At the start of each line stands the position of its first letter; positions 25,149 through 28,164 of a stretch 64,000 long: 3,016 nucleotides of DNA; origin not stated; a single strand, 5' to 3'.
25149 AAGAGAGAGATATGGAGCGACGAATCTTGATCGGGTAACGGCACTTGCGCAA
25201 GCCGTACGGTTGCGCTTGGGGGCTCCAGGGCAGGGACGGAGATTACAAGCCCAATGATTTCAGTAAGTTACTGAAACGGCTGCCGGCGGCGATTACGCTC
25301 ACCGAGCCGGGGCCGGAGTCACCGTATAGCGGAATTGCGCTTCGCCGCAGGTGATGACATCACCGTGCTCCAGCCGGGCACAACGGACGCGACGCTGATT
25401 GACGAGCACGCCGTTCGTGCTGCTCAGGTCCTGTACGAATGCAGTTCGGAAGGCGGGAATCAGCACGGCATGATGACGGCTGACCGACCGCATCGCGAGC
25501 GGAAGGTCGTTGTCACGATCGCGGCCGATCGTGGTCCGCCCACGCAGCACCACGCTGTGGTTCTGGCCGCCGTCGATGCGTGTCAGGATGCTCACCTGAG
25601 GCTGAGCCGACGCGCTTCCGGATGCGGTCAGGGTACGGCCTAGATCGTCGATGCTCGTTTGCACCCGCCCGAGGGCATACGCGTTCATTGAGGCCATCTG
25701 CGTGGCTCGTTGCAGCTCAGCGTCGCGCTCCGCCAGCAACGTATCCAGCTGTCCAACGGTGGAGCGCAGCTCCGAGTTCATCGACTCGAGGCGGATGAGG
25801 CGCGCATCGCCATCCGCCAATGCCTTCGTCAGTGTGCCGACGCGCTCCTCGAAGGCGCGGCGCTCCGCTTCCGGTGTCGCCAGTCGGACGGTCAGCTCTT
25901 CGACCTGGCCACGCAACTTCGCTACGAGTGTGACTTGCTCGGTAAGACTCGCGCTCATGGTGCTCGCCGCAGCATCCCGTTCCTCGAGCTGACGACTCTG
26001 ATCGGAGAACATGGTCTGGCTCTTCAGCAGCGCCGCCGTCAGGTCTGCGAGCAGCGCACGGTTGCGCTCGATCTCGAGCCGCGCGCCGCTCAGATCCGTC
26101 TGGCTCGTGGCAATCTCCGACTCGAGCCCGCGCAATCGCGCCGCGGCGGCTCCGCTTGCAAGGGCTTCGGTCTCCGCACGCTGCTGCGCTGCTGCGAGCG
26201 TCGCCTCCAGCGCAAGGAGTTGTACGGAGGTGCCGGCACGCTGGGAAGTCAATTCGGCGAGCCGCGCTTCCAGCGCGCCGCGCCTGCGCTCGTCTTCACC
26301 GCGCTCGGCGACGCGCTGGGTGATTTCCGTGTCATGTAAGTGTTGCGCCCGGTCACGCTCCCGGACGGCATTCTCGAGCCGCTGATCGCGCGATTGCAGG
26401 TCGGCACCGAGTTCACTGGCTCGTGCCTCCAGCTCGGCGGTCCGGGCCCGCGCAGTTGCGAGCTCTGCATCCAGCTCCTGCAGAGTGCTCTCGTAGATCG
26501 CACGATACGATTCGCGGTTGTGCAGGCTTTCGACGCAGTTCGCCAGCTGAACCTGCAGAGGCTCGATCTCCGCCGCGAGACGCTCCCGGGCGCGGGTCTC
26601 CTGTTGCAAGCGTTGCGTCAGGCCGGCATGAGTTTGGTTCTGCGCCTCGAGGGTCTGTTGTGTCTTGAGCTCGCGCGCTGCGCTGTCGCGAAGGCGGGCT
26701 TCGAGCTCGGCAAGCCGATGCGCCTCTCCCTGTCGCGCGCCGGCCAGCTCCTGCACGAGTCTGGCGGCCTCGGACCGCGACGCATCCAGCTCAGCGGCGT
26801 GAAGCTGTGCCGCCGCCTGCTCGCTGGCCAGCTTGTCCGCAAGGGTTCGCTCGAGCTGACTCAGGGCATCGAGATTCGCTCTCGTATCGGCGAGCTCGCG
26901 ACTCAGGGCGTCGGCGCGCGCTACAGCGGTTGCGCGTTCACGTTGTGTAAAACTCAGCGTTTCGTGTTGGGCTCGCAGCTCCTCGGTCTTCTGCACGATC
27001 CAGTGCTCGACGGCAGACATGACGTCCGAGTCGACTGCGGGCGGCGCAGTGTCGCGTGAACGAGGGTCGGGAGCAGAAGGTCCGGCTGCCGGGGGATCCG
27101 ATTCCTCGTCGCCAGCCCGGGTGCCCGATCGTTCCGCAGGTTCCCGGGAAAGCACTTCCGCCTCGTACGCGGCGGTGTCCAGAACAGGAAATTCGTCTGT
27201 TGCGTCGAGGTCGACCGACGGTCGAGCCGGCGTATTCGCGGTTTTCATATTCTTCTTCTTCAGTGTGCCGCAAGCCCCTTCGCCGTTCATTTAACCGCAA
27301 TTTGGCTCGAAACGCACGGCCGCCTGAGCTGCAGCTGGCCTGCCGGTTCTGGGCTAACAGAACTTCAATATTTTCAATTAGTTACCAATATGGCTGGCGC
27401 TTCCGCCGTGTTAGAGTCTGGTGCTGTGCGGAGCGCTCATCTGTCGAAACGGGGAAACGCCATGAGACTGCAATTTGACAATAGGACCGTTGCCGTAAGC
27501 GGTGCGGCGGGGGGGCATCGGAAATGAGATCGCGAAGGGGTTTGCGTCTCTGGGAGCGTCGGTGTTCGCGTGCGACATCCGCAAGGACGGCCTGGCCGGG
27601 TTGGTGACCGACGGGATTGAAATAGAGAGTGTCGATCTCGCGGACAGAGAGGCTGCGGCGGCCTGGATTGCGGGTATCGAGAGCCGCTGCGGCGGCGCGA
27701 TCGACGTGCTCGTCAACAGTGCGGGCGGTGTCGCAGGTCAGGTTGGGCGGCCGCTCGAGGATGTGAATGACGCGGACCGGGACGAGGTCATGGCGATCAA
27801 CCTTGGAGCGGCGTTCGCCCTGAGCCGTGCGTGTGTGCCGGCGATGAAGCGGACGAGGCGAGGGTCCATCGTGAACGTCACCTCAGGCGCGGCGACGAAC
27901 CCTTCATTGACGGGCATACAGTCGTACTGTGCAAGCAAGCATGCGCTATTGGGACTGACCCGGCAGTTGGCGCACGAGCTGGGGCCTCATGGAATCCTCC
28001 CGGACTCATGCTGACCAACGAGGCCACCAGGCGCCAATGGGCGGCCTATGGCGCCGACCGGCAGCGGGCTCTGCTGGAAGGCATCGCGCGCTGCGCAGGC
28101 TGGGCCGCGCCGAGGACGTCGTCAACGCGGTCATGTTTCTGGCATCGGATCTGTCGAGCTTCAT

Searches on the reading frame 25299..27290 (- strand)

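Call 38: search_protein_families(library=pfam, proteins=[window:25299-27290:-], max_evalue=0.001)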
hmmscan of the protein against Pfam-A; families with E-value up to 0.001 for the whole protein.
window:25299-27290:- (663 aa): 2 families
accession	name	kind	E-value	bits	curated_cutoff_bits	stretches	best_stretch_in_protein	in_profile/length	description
PF00498.31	FHA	-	1.2e-16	61.3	20.7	1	586-649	1-67/67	FHA domain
PF16697.10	Yop-YscD_cpl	-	1.9e-12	47.7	33.2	1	582-654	15-89/94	Inner membrane component of T3SS, cytoplasmic domain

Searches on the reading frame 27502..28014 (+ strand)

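Call 38: search_protein_families(library=pfam, proteins=[window:27502-28014:+], max_evalue=0.001)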
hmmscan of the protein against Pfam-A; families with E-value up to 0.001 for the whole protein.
window:27502-28014:+ (170 aa): 3 families
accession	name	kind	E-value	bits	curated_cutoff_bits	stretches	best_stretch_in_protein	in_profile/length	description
PF00106.31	adh_short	-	1.7e-36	126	26.6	1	4-165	10-172/195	short chain dehydrogenase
PF13561.12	adh_short_C2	-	2.3e-32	112.9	27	1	4-165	6-166/236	Enoyl-(Acyl carrier protein) reductase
PF23441.1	SDR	-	0.00076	19.4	27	1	44-162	68-183/258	SDR-like rossmann domain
